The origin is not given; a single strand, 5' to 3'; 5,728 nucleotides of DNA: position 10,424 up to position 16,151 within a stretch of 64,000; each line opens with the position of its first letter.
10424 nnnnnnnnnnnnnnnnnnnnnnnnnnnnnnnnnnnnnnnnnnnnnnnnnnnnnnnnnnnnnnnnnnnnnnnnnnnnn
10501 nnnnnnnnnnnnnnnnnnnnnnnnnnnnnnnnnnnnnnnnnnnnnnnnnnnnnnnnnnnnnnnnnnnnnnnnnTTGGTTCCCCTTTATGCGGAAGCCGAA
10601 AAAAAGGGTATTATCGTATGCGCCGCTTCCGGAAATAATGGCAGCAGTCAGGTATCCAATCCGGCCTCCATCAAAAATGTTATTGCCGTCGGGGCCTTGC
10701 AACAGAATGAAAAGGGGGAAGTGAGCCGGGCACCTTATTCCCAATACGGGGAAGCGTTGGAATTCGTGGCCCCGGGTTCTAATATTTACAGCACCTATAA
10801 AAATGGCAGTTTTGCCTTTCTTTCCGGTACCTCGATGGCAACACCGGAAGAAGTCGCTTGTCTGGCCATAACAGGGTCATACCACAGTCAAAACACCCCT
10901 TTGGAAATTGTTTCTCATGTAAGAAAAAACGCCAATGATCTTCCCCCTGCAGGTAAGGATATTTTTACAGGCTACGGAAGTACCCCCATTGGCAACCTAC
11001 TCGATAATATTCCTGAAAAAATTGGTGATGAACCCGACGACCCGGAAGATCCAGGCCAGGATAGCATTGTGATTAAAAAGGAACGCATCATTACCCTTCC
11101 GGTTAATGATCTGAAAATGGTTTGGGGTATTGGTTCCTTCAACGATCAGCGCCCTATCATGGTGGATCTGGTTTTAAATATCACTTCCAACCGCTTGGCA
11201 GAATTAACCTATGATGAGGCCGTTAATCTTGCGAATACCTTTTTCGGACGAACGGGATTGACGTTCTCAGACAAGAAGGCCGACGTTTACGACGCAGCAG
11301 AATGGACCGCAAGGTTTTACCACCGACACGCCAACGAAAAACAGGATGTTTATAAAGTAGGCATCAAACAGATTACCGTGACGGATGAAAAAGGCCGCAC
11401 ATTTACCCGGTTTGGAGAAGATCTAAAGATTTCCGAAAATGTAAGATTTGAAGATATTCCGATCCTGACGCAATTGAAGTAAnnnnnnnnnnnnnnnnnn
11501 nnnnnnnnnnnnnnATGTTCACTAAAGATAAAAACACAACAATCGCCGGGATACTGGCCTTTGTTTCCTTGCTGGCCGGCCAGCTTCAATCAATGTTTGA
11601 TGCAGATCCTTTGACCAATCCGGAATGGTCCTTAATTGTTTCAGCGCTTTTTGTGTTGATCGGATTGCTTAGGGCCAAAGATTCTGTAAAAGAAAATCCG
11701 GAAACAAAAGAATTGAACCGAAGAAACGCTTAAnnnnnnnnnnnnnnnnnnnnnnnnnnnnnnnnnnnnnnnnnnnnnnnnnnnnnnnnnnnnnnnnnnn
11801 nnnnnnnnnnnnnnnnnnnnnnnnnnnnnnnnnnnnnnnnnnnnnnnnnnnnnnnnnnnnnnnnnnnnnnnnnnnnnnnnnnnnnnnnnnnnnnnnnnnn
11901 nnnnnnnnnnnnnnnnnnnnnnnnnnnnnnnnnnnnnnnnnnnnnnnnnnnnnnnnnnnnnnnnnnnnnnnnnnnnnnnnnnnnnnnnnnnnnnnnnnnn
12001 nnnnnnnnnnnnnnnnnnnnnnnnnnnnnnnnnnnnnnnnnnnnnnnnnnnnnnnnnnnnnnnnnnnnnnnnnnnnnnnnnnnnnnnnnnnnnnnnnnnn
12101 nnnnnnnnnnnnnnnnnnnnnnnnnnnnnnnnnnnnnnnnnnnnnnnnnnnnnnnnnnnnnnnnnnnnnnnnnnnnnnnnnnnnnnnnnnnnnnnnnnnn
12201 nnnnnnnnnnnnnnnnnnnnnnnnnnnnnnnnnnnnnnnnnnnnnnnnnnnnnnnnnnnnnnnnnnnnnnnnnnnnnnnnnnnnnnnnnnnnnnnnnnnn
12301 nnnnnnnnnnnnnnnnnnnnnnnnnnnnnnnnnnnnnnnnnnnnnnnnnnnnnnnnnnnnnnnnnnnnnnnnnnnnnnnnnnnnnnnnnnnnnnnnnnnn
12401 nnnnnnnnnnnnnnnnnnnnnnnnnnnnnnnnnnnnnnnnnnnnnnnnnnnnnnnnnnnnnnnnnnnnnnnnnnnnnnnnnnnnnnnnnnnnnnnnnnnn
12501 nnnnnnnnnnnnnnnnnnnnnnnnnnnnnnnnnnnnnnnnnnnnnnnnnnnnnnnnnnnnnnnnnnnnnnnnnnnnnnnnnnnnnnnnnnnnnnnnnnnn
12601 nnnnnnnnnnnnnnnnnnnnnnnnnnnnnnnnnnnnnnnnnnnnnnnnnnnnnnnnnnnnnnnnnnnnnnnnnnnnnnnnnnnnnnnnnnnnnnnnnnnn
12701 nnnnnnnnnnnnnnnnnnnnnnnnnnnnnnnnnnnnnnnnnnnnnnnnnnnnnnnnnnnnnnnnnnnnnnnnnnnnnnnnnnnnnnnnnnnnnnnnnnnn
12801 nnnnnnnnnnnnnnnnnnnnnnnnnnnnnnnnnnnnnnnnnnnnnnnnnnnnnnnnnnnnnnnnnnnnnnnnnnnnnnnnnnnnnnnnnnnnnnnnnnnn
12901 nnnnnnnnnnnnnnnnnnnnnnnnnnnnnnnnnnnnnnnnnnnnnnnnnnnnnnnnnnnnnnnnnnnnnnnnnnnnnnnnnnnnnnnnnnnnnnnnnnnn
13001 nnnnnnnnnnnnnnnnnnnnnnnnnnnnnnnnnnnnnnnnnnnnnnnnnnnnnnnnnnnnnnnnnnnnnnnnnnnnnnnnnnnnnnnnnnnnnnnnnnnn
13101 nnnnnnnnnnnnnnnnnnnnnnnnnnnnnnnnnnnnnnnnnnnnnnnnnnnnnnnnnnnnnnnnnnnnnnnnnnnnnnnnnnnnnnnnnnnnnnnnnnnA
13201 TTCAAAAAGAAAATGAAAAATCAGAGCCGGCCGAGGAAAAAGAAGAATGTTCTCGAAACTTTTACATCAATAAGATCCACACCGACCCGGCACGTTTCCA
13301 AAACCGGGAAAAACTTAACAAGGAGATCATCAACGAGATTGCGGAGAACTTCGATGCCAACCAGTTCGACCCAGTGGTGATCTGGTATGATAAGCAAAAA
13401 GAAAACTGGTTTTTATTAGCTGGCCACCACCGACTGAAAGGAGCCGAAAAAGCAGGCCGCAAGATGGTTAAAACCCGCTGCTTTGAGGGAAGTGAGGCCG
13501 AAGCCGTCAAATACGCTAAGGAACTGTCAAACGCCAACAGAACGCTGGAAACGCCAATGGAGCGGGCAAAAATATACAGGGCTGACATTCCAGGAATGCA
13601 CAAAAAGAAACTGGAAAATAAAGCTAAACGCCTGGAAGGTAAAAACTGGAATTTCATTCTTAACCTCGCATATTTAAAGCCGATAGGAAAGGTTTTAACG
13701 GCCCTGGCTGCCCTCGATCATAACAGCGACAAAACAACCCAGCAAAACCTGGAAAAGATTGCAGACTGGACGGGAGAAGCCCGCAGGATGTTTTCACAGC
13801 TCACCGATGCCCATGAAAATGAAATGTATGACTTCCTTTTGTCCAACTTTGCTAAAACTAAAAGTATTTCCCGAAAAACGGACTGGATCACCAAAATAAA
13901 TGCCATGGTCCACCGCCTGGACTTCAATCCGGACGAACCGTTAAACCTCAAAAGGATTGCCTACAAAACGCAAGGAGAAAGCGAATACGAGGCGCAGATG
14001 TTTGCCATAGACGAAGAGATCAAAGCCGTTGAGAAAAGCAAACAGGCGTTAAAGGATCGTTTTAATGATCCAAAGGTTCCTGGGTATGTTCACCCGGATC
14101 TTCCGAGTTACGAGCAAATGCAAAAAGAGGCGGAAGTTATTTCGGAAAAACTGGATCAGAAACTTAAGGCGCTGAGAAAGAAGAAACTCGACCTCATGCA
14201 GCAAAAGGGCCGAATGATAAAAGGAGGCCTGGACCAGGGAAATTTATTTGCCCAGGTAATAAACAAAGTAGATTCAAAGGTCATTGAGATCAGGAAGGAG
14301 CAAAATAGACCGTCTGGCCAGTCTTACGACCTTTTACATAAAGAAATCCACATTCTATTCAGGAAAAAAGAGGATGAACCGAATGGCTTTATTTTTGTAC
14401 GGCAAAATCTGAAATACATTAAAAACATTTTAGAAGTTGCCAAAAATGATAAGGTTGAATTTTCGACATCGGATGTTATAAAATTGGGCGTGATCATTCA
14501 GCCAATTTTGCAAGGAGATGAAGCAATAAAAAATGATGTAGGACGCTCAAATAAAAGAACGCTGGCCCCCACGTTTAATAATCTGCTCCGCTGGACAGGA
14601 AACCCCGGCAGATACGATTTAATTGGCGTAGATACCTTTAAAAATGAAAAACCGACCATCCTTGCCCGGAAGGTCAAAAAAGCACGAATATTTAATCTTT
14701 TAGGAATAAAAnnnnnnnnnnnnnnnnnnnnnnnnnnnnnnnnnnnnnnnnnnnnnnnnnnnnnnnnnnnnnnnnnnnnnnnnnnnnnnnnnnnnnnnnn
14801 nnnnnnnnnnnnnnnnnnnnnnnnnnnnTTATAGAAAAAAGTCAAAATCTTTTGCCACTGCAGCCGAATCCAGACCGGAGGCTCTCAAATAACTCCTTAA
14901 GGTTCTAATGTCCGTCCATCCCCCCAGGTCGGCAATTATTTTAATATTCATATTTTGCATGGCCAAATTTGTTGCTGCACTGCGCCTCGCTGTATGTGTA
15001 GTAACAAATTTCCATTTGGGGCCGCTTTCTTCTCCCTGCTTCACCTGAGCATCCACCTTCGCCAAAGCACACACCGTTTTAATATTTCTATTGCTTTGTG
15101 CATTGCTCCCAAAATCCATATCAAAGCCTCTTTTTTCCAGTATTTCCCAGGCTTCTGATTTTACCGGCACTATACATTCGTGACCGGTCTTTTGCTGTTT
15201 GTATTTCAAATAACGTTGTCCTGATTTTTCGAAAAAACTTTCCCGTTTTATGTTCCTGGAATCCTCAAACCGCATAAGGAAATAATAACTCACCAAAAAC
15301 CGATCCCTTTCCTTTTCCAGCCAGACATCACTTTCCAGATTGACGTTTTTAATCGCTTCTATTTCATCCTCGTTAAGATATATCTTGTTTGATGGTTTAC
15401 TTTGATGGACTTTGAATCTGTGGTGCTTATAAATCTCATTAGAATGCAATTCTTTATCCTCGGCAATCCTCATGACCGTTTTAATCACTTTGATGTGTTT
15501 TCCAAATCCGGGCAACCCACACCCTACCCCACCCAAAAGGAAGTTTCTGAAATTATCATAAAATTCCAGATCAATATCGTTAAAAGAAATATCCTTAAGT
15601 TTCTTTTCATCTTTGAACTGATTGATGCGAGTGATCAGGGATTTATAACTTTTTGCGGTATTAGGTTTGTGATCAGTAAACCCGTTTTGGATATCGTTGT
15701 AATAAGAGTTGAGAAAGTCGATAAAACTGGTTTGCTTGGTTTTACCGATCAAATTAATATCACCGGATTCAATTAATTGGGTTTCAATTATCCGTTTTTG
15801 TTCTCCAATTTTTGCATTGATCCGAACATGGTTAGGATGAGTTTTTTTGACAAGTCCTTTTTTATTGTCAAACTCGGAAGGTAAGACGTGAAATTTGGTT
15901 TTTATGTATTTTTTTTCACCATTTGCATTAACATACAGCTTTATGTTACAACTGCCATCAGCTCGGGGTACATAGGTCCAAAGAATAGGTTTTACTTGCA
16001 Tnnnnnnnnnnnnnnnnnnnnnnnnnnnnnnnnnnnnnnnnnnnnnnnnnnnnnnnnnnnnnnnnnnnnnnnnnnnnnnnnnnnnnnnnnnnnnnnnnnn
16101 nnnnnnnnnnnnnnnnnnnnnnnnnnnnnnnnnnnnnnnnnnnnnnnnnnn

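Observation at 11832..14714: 960-aa polyvalent-type protein combining a DUF3560-like module, a ParB/Srx nuclease domain and long helical regions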

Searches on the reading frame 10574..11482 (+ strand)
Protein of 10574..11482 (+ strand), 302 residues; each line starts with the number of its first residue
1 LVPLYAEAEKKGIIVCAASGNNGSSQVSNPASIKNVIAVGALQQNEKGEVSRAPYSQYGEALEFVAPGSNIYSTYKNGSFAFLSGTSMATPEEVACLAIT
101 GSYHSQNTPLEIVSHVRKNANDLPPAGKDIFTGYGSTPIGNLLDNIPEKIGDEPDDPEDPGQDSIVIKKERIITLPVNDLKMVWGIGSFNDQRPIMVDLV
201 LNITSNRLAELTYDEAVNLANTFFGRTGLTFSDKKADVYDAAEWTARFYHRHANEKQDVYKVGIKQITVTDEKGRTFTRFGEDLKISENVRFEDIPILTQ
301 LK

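Call 9: search_protein_families(library=pfam, proteins=[window:10574-11482:+], max_evalue=1)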
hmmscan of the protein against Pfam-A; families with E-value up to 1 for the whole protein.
window:10574-11482:+ (302 aa): 1 family
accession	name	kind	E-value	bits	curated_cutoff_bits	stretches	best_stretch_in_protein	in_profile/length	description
PF00082.27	Peptidase_S8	-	3.3e-20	73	21.8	1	7-135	139-288/288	Subtilase family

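Call 20: search_protein_families(library=phrogs, proteins=[window:10574-11482:+], max_evalue=0.001)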
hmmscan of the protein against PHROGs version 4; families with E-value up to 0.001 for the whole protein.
window:10574-11482:+ (302 aa): 3 families
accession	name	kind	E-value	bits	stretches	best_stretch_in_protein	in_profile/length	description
phrog_3677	-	other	3e-24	85.9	1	6-108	714-815/1125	protease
phrog_9158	-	unknown function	8.9e-07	29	1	36-111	419-506/696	-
phrog_3964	-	unknown function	0.0002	20.9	1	9-65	406-473/779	-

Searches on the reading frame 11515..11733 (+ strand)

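Call 9: search_protein_families(library=pfam, proteins=[window:11515-11733:+], max_evalue=1)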
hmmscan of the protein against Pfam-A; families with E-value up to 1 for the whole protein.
window:11515-11733:+ (72 aa): 2 families
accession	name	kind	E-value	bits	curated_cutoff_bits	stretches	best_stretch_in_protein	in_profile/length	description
PF01032.23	FecCD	-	0.071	12.6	26.5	1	8-50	235-278/311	FecCD transport family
PF04688.18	Holin_SPP1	-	0.16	12.6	27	1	5-49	3-48/74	SPP1 phage holin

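Call 113: search_protein_families(library=phrogs, proteins=[window:11515-11733:+], max_evalue=0.01)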
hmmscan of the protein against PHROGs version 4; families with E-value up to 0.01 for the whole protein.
window:11515-11733:+ (72 aa): 0 families

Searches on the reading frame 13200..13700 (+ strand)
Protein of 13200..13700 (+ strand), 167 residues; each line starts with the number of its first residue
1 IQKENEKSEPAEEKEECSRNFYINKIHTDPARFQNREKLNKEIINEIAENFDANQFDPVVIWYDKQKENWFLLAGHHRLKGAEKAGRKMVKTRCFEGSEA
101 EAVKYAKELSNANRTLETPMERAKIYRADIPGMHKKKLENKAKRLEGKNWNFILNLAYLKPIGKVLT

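Call 9: search_protein_families(library=pfam, proteins=[window:13200-13700:+], max_evalue=1)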
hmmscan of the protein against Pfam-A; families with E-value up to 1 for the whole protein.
window:13200-13700:+ (167 aa): 2 families
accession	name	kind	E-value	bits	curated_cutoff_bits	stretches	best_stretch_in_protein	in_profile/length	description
PF08874.15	DUF1835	-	0.0024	18.4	21.1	1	15-73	47-103/122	Domain of unknown function (DUF1835)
PF02195.25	ParB_N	-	0.003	18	26.3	1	29-99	12-82/95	ParB N-terminal domain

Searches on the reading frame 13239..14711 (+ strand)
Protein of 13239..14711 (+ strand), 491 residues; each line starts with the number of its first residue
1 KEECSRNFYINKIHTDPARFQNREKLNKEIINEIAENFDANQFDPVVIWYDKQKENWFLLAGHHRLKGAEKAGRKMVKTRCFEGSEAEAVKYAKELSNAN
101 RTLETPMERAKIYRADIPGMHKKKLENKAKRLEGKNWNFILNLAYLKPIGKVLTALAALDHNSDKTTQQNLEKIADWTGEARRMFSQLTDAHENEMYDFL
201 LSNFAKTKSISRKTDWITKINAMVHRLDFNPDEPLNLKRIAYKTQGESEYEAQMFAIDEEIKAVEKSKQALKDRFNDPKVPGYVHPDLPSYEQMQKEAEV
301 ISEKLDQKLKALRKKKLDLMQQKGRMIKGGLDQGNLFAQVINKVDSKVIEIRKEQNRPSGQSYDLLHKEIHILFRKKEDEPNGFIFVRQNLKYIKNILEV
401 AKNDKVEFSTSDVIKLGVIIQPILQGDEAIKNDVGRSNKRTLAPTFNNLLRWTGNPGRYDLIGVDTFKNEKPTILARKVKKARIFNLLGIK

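Call 51: find_related_loci(query=A3, collection=genome_contigs, flank=10000)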
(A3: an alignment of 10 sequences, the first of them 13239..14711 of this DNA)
Query A3 (491 aa) in genome_contigs; peptide patterns used: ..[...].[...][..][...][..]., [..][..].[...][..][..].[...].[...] (x = any residue, [..] = any of these).
96 stretches matched a pattern; 26 encode a relative of the query (tblastn E <= 1e-3); 26 distinct loci.
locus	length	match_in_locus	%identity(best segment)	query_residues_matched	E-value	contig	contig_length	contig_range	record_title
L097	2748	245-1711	77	3-491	0e+0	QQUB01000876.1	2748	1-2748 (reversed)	MAG: Bacteroidetes bacterium isolate BCD1 12181, whole genome shotgun sequence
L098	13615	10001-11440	56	1-491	7e-172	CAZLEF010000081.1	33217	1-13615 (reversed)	MAG TPA_asm: uncultured Lewinella sp. isolate SRP329715_co2_34 genome assembly, contig: NODE_2782_length_33217_cov_12.06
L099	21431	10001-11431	56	10-491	1e-170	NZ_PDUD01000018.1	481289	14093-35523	Flavilitoribacter nigricans DSM 23189 = NBRC 102662 contig18, whole genome shotgun sequence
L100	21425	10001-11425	55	10-491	1e-165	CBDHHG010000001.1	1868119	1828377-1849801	MAG: Saprospiraceae bacterium isolate 0686931a-47d0-4a04-b860-bc07bf0ef539 genome assembly, contig: contig_1, whole geno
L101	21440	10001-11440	55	9-491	5e-165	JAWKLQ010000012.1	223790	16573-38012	MAG: Saprospiraceae bacterium isolate AC1.92 AC1.92.fa-12, whole genome shotgun sequence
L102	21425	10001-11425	54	10-491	6e-164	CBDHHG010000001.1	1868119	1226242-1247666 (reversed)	MAG: Saprospiraceae bacterium isolate 0686931a-47d0-4a04-b860-bc07bf0ef539 genome assembly, contig: contig_1, whole geno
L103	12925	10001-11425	53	10-491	2e-159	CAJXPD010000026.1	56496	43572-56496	MAG TPA_asm: uncultured Lewinella sp. isolate SRR3880209_bin.3_MetaBAT_v2.12.1_MAG genome assembly, contig: NODE_53_leng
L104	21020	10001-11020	40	10-347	7e-73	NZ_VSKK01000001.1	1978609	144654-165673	Bizionia myxarmorum strain ADA-4 NODE_1_length_1978609_cov_218.352, whole genome shotgun sequence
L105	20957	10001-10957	39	10-328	3e-68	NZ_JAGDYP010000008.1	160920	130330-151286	Capnocytophaga bilenii strain Marseille-Q4570 NODE_8_length_160920_cov_23.241571, whole genome shotgun sequence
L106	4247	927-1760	38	13-285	2e-52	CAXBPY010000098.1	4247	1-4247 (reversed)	MAG TPA_asm: uncultured bacterium isolate SRR1790644_binner123_Refined_12 genome assembly, contig: ERZ2944672.2263, whol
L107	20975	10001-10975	34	10-333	1e-44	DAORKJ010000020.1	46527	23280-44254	MAG TPA_asm: Chitinophagales bacterium isolate AMR_MDS_5528 NODE_150_length_46527_cov_5.991285, whole genome shotgun seq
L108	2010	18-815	35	10-254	4e-37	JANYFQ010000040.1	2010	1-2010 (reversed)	MAG: Hymenobacter sp. isolate 339R_metabinner_62_sub 339R_k141_1363736, whole genome shotgun sequence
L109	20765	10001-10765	34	10-262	2e-35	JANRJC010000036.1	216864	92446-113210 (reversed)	MAG: Bacteroidia bacterium isolate bins.86 k141_1603842, whole genome shotgun sequence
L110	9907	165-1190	31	10-340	7e-35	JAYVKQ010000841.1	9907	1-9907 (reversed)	MAG: Saprospiraceae bacterium isolate GL53_Up_metabinner_1 GL53_Up_metabinner_1_840, whole genome shotgun sequence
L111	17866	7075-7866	31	4-269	3e-34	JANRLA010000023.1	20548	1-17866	MAG: Bacteroidia bacterium isolate bins.416 k141_4676942, whole genome shotgun sequence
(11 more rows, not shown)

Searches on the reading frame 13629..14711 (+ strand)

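Call 9: search_protein_families(library=pfam, proteins=[window:13629-14711:+], max_evalue=1)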
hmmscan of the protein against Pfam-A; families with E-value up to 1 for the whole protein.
window:13629-14711:+ (361 aa): 4 families
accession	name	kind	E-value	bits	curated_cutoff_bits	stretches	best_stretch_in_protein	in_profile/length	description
PF20675.2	MPH2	-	0.11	13.8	29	0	27-82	15-73/107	Maintenance of Photosystem II under High light 2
PF16591.11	HBM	-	0.11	12.3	29.8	1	82-149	9-68/254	Helical bimodular sensor domain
PF08946.15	Osmo_CC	-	0.2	12.4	24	0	121-144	18-41/46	Osmosensory transporter coiled coil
PF17862.7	AAA_lid_3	-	0.21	11.6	27.2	0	120-137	24-41/45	AAA+ lid domain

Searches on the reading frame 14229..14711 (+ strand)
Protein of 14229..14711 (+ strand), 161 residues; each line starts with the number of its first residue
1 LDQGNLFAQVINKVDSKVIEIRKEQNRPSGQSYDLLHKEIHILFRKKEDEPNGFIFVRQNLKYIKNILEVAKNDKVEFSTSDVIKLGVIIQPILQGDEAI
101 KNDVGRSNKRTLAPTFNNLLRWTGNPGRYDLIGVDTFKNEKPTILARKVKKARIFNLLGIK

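Call 61: find_related_loci(query=A4, collection=viral_contigs, flank=10000)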
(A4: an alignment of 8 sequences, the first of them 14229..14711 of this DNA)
Query A4 (161 aa) in viral_contigs; peptide patterns used: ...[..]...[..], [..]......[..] (x = any residue, [..] = any of these).
25 stretches matched a pattern, but none encodes a relative of the query by tblastn (E <= 1e-3).

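Call 67: search_protein_representatives(protein=window:14229-14711:+)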
Query: 161 residues. Proteins with E-value up to 0.001 (for the whole library): 126; up to 1e-10: 27; up to 1e-30: 3. The best 126 are listed.
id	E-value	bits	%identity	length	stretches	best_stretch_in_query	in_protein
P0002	9.3e-85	298.5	83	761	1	1-161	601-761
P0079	1.0e-45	171.7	56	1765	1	1-161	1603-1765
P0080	3.1e-45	170.1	86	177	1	7-100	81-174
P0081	2.4e-30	121.8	51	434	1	5-161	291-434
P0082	3.8e-30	121.2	49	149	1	5-161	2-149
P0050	2.0e-27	112.3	43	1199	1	3-161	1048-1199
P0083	4.7e-26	107.8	44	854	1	9-161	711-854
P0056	1.1e-19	87.2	39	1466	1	1-161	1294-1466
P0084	2.0e-19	86.3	51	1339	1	59-160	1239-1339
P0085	6.6e-19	84.6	39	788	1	14-159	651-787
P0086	7.6e-19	84.4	49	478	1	58-160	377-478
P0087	1.6e-14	70.4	55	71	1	89-160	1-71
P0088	6.2e-14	68.5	46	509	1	72-158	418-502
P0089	1.6e-13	67.1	36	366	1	7-151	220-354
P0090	4.7e-13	65.6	35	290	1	9-146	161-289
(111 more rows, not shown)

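Call 71: search_protein_families(library=pfam, alignment_id=A6, max_evalue=0.001)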
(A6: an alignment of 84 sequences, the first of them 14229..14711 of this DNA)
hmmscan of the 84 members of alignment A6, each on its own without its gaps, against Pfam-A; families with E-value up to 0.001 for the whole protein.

A. member 1, window:14229-14711:+ (161 aa): 0 families

B. families by the number of members that match (of 84 scanned): 24 families
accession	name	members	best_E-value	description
PF06414.18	Zeta_toxin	12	2.6e-32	Zeta toxin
PF13671.12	AAA_33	12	2.4e-15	AAA domain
PF13207.12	AAA_17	7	3e-07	AAA domain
PF04607.23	RelA_SpoT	6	5e-16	Region found in RelA / SpoT proteins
PF18796.6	LPD1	4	3.9e-13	Large polyvalent protein-associated domain 1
PF00963.24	Cohesin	2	1.1e-194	Cohesin domain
PF00942.24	CBM_3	2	7.6e-16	Cellulose binding domain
PF00404.24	Dockerin_1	2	7.1e-10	Dockerin type I domain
PF13217.11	DUF4025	2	0.0001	Protein of unknown function (DUF4025)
PF12083.13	DUF3560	1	1.3e-22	Domain of unknown function (DUF3560)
PF01624.25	MutS_I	1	1.5e-20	MutS domain I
PF21849.1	DUF6908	1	7.5e-13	Domain of unknown function (DUF6908)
PF05175.20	MTS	1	1.5e-07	Methyltransferase small domain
PF02767.21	DNA_pol3_beta_2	1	2e-07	DNA polymerase III beta subunit, central domain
PF00712.24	DNA_pol3_beta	1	4.5e-06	DNA polymerase III beta subunit, N-terminal domain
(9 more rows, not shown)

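Call 107: search_protein_families(library=padloc, proteins=[P0079], max_evalue=0.001)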
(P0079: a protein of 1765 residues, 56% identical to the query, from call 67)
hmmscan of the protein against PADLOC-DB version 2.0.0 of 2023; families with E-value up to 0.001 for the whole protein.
P0079 (1765 aa): 0 families

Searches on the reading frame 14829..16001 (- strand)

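Call 9: search_protein_families(library=pfam, proteins=[window:14829-16001:-], max_evalue=1)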
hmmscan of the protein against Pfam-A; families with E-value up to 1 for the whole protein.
window:14829-16001:- (390 aa): 3 families
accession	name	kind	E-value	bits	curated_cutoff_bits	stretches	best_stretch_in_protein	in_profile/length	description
PF00589.27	Phage_integrase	-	1.6e-12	48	27.1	1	209-374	3-168/172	Phage integrase family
PF13102.12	Phage_int_SAM_5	-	4.9e-12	46.5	22.3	1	93-195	2-95/98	Phage integrase SAM-like domain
PF17293.8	Arm-DNA-bind_5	-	1.6e-11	45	22.6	1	7-78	3-74/87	Arm DNA-binding domain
